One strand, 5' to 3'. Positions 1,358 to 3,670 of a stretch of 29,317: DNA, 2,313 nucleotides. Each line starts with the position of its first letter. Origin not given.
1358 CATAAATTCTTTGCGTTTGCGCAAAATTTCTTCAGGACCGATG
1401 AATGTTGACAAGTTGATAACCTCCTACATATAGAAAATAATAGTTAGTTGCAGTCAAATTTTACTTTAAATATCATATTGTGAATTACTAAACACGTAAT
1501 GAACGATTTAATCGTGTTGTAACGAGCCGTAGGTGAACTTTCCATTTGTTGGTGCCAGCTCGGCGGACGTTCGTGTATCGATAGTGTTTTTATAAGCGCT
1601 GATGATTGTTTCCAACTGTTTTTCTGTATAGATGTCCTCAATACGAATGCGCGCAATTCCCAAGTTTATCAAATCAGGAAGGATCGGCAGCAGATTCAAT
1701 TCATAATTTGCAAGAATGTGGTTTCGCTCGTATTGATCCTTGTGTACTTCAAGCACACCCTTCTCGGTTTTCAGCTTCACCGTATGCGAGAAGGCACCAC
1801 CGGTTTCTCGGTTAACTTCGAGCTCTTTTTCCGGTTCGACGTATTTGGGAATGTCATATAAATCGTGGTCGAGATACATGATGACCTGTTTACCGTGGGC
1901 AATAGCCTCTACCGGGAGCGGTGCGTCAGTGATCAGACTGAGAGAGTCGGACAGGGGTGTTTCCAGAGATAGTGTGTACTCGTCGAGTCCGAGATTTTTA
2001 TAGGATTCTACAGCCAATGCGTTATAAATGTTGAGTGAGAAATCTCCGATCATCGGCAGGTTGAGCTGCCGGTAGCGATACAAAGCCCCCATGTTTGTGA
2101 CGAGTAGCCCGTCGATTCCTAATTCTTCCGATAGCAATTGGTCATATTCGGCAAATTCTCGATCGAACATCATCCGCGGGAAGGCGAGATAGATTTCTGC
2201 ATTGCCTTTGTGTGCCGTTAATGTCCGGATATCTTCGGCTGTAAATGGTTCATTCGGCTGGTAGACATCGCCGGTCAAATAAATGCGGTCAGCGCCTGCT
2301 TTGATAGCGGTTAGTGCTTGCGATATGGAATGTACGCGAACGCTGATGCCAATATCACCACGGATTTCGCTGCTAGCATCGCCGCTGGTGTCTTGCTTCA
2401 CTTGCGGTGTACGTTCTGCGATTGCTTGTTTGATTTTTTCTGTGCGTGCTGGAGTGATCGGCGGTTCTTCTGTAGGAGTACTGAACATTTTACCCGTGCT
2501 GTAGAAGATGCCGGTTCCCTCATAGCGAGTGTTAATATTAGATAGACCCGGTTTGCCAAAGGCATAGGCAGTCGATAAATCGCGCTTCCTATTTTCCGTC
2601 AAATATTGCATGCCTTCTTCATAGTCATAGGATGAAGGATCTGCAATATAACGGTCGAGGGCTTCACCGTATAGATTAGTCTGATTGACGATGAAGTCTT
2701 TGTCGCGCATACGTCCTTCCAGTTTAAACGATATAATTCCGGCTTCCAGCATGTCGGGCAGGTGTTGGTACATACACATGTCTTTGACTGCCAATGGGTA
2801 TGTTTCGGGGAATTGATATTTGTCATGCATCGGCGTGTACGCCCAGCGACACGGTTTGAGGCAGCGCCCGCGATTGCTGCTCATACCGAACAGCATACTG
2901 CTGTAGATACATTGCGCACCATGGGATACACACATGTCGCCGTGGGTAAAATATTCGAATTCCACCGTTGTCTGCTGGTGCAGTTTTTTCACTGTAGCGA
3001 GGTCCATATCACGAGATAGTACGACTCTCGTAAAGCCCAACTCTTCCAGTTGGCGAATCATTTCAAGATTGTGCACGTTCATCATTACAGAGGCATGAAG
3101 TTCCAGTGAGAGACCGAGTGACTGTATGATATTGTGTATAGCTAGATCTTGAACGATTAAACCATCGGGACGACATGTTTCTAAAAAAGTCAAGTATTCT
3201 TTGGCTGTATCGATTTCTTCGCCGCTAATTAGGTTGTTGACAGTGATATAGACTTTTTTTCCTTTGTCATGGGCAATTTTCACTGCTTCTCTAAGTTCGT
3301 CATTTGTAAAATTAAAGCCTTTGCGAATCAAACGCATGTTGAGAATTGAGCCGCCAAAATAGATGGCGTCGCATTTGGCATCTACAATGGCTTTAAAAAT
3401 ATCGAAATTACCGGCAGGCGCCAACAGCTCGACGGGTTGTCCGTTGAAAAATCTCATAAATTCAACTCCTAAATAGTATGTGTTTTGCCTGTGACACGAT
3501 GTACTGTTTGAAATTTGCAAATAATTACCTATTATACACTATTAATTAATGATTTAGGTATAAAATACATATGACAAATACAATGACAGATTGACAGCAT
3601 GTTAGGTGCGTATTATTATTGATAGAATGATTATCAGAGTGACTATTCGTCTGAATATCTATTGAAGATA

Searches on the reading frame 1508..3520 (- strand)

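Call 8: search_protein_families(library=ncbifam, proteins=[window:1508-3520:-])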
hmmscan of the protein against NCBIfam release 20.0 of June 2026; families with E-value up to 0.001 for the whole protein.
window:1508-3520:- (670 aa): 4 families
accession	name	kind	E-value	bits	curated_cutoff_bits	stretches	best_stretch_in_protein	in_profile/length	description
NF047963.1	quinone_UbiU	equivalog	3.2e-42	144.8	440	2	30-221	1-194/331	ubiquinone anaerobic biosynthesis protein UbiU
NF011996.0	PRK15452.1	equivalog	4.6e-40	137.8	534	1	30-230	5-204/449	prephenate-dependent tRNA uridine(34) hydroxylase TrhP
NF047965.1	quinone_UbiV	equivalog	7.3e-16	58.5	275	1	40-205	18-174/292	ubiquinone anaerobic biosynthesis protein UbiV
NF011991.0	PRK15447.1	equivalog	3.7e-14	52.8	283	1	40-205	19-180/302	U32 family peptidase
